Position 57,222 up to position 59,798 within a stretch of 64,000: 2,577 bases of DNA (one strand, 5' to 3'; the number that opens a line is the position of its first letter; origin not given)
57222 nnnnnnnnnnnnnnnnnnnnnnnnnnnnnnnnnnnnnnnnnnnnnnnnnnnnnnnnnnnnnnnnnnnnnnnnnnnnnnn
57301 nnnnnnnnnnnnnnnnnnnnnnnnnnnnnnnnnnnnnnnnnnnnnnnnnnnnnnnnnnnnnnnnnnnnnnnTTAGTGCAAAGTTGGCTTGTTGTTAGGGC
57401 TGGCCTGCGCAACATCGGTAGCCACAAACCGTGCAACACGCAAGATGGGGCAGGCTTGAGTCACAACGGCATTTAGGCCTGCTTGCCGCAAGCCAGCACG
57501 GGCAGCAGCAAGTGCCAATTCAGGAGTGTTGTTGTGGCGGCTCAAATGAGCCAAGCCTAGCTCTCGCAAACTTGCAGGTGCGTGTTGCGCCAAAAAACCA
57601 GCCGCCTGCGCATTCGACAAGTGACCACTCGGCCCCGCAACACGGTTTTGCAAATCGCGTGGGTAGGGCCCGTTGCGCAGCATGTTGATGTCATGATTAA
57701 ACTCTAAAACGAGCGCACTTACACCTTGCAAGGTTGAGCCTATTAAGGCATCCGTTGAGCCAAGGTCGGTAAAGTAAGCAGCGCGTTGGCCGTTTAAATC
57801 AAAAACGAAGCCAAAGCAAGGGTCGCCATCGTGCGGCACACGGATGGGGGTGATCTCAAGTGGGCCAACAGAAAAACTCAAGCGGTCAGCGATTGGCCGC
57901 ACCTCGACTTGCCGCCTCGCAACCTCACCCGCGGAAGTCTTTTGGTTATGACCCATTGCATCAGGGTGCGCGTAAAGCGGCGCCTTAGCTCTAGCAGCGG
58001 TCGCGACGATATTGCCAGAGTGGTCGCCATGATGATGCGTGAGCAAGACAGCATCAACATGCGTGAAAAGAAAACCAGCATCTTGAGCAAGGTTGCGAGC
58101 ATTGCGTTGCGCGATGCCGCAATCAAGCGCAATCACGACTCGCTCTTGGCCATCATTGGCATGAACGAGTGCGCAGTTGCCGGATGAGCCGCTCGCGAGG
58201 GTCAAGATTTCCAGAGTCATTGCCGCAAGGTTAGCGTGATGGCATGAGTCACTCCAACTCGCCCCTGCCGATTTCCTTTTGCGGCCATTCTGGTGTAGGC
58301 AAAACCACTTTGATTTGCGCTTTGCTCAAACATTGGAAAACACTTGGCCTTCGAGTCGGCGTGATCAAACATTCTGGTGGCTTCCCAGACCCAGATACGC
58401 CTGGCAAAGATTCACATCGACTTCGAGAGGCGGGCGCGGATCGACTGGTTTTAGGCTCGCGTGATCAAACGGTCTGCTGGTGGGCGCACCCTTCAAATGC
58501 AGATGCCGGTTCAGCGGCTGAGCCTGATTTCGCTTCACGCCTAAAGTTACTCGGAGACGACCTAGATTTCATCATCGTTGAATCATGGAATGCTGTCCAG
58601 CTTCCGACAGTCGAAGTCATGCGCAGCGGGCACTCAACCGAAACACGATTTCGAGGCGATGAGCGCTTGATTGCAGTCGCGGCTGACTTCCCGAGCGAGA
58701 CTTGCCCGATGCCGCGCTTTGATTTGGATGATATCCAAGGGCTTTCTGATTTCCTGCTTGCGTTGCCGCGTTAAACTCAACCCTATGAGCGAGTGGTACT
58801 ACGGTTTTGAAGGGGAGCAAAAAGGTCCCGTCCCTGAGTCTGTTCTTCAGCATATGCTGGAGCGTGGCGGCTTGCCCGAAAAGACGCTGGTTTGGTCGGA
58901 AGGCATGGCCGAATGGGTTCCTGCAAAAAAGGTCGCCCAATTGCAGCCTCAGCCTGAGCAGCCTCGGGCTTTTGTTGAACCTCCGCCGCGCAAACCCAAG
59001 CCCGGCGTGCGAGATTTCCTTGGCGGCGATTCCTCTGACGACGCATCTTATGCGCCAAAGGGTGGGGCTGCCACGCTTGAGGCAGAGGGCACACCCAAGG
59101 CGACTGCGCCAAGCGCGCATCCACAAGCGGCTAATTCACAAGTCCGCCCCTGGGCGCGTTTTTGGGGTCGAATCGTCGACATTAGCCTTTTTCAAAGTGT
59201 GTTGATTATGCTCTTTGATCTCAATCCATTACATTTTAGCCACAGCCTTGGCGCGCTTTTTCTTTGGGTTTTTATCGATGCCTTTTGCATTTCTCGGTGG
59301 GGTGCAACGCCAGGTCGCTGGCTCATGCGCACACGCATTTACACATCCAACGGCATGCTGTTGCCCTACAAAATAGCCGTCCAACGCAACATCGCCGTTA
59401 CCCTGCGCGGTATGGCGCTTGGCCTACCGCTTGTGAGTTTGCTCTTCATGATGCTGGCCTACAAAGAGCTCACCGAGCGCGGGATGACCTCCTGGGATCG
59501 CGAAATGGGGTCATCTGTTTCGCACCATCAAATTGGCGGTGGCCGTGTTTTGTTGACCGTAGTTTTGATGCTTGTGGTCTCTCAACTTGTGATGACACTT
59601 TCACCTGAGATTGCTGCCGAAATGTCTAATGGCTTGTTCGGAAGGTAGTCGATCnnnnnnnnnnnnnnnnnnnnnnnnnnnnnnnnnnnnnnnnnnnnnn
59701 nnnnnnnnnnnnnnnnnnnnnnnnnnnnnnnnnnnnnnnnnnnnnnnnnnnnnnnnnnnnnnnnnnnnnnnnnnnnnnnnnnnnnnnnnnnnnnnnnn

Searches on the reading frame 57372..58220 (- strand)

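Call 3: search_protein_families(library=pfam, proteins=[window:57372-58220:-], max_evalue=0.01)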
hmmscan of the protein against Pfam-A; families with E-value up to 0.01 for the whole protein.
window:57372-58220:- (282 aa): 3 families
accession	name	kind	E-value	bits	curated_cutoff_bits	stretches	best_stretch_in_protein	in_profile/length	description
PF12706.13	Lactamase_B_2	-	3.2e-22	79.6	27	1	32-214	5-191/200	Beta-lactamase superfamily domain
PF00753.33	Lactamase_B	-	7.6e-10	39.5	22.7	1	13-136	5-137/196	Metallo-beta-lactamase superfamily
PF23023.1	Anti-Pycsar_Apyc1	-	0.00038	20.4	50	1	14-79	20-78/250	Anti-Pycsar protein Apyc1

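Call 4: search_protein_families(library=ncbifam, proteins=[window:57372-58220:-], max_evalue=0.01)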
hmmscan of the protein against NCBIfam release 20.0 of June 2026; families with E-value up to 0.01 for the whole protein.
window:57372-58220:- (282 aa): 18 families
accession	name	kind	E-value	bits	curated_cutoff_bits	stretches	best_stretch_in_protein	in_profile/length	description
NF002553.0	PRK02113.1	equivalog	1.3e-06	28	386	1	29-173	46-190/252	MBL fold metallo-hydrolase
NF045584.1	cas14_MBL_CASP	equivalog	1.5e-06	26.9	800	1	3-71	3-67/612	type VII CRISPR-associated protein Cas14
TIGR03307.1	PhnP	equivalog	2e-06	27.3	272.25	1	49-155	61-165/249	phosphonate metabolism protein PhnP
NF038231.1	MBL_Geo_Pelo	equivalog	3.7e-06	26.7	360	1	53-173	64-190/250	GPMC system MBL fold metallohydrolase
NF001911.0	PRK00685.1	equivalog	1.6e-05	24.6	144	1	53-94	39-80/228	metal-dependent hydrolase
TIGR03413.1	GSH_gloB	equivalog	0.00014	21.3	200.8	1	26-88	20-77/248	hydroxyacylglutathione hydrolase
NF000801.0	PRK00055.1-3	equivalog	0.00032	19.9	252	0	32-68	34-67/307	ribonuclease Z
NF033105.1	bla_subclass_B3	equivalog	0.00033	20.1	240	1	45-127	52-142/257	subclass B3 metallo-beta-lactamase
TIGR02651.1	RNase_Z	equivalog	0.0005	19.2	292.95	0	46-69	43-66/302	ribonuclease Z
NF012229.1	bla_class_B_core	domain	0.00057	20.1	100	1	30-123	27-120/139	metallo-beta-lactamase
NF000439.2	blaAIM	exception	0.00075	19.1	675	1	10-129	53-180/303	AIM family subclass B3 metallo-beta-lactamase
NF000805.0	PRK00055.2-3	equivalog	0.00084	18.7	416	0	47-85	48-86/307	ribonuclease Z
NF047979.1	lactonase_AidB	equivalog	0.001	18.4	360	1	40-71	79-110/271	AidB family quorum-quenching N-acyl homoserine lactonase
NF040874.1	blaPJM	exception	0.0019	17.8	630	1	11-107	54-148/301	PJM family subclass B3 metallo-beta-lactamase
NF041851.1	cyc_nuc_deg_phdiest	equivalog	0.0019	17.6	400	0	57-242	54-236/253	cyclic nucleotide-degrading phosphodiesterase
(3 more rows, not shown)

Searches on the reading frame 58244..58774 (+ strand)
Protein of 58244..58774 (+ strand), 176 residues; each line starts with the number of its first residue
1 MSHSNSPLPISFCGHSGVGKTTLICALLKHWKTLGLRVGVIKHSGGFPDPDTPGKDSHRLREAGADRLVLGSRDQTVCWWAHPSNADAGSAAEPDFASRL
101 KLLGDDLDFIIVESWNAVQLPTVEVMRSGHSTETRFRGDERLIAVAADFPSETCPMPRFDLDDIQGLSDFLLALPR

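Call 3: search_protein_families(library=pfam, proteins=[window:58244-58774:+], max_evalue=0.01)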
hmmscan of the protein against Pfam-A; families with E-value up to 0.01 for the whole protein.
window:58244-58774:+ (176 aa): 5 families
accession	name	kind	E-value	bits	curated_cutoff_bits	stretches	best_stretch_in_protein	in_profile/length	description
PF03205.20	MobB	-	2.5e-28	99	26.6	1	10-148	2-133/133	Molybdopterin guanine dinucleotide synthesis protein B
PF03193.22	RsgA_GTPase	-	0.0012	19.2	30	1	11-31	110-130/174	RsgA GTPase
PF01656.29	CbiA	-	0.0038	17.6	25.4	1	14-42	6-34/125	CobQ/CobB/MinD/ParA nucleotide binding domain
PF13238.12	AAA_18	-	0.0046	17.8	29.4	1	10-71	1-62/128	AAA domain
PF02492.25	cobW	-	0.0095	16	20.7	0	12-42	5-34/180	CobW/HypB/UreG, nucleotide-binding domain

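Call 4: search_protein_families(library=ncbifam, proteins=[window:58244-58774:+], max_evalue=0.01)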
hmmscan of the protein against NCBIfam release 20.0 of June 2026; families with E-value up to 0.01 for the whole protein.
window:58244-58774:+ (176 aa): 13 families
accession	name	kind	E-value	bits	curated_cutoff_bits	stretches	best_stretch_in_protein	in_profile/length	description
NF011060.0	PRK14491.1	equivalog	8.3e-30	103.8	532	1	9-172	12-171/598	bifunctional molybdopterin-guanine dinucleotide biosynthesis adaptor protein MobB/molybdopterin molybdotransferase MoeA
TIGR00176.1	mobB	equivalog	9.1e-26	90.7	76.2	1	10-172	2-153/155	molybdopterin-guanine dinucleotide biosynthesis protein B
NF008021.0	PRK10751.1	equivalog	9.6e-22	77.9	204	1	7-172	7-166/174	molybdopterin-guanine dinucleotide biosynthesis protein MobB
NF011056.0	PRK14489.1-1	equivalog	1.1e-20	74.1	379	1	10-171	206-350/363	bifunctional molybdenum cofactor guanylyltransferase MobA/molybdopterin-guanine dinucleotide biosynthesis adaptor protein MobB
NF011066.0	PRK14495.1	equivalog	5.2e-18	65.3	596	1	13-172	7-157/452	putative molybdopterin-guanine dinucleotide biosynthesis protein MobB/unknown domain fusion protein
NF011057.0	PRK14489.1-2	subfamily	1.4e-16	60.7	541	1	10-171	205-357/363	bifunctional molybdenum cofactor guanylyltransferase MobA/molybdopterin-guanine dinucleotide biosynthesis adaptor protein MobB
NF011059.0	PRK14490.1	equivalog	9.8e-13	48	354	1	6-171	10-168/374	bifunctional molybdenum cofactor guanylyltransferase MobA/molybdopterin-guanine dinucleotide biosynthesis adaptor protein MobB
NF011063.0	PRK14494.1-2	equivalog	1.5e-08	34.6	258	1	12-122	6-105/227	putative molybdopterin-guanine dinucleotide biosynthesis protein MobB/FeS domain-containing protein protein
NF011062.0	PRK14494.1-1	equivalog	7.9e-08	32.1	323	1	11-115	5-93/231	putative molybdopterin-guanine dinucleotide biosynthesis protein MobB/FeS domain-containing protein protein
NF011061.0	PRK14493.1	equivalog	9e-06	25.4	215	1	10-136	4-117/274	molybdopterin synthase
NF011065.0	PRK14494.1-4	equivalog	0.00088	18.7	287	1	10-171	13-156/244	putative molybdopterin-guanine dinucleotide biosynthesis protein MobB/FeS domain-containing protein protein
TIGR00750.1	lao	equivalog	0.0036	16.5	240.75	1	10-42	37-69/300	methylmalonyl Co-A mutase-associated GTPase MeaB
NF041053.1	CobW_rel_Se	equivalog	0.0044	16.7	180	1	10-47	4-41/195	CobW-related selenoprotein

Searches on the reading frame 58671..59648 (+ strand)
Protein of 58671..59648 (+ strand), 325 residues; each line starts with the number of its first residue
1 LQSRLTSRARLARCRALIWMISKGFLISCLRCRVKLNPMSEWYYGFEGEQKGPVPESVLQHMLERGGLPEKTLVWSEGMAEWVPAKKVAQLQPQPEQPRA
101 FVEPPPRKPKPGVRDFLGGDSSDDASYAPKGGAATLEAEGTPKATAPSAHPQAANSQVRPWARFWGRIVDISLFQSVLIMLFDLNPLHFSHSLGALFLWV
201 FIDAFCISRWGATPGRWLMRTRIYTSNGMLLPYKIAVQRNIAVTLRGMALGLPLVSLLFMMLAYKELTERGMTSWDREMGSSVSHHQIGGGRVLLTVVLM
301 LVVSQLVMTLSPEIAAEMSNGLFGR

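Call 3: search_protein_families(library=pfam, proteins=[window:58671-59648:+], max_evalue=0.01)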
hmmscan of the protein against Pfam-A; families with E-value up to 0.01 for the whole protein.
window:58671-59648:+ (325 aa): 2 families
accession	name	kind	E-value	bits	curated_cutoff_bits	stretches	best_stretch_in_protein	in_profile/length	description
PF14237.11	GYF_2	-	9.9e-17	60.9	25.8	1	42-91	1-50/50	GYF domain 2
PF06271.18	RDD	-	8.4e-06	26.6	24.1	1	161-264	5-119/137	RDD family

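Call 4: search_protein_families(library=ncbifam, proteins=[window:58671-59648:+], max_evalue=0.01)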
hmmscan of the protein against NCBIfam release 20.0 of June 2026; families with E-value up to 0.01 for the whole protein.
window:58671-59648:+ (325 aa): 1 family
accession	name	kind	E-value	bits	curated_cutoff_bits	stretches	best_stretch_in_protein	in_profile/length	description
NF033761.1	gliding_GltJ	equivalog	0.00043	19.5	450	1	40-149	148-260/671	adventurous gliding motility protein GltJ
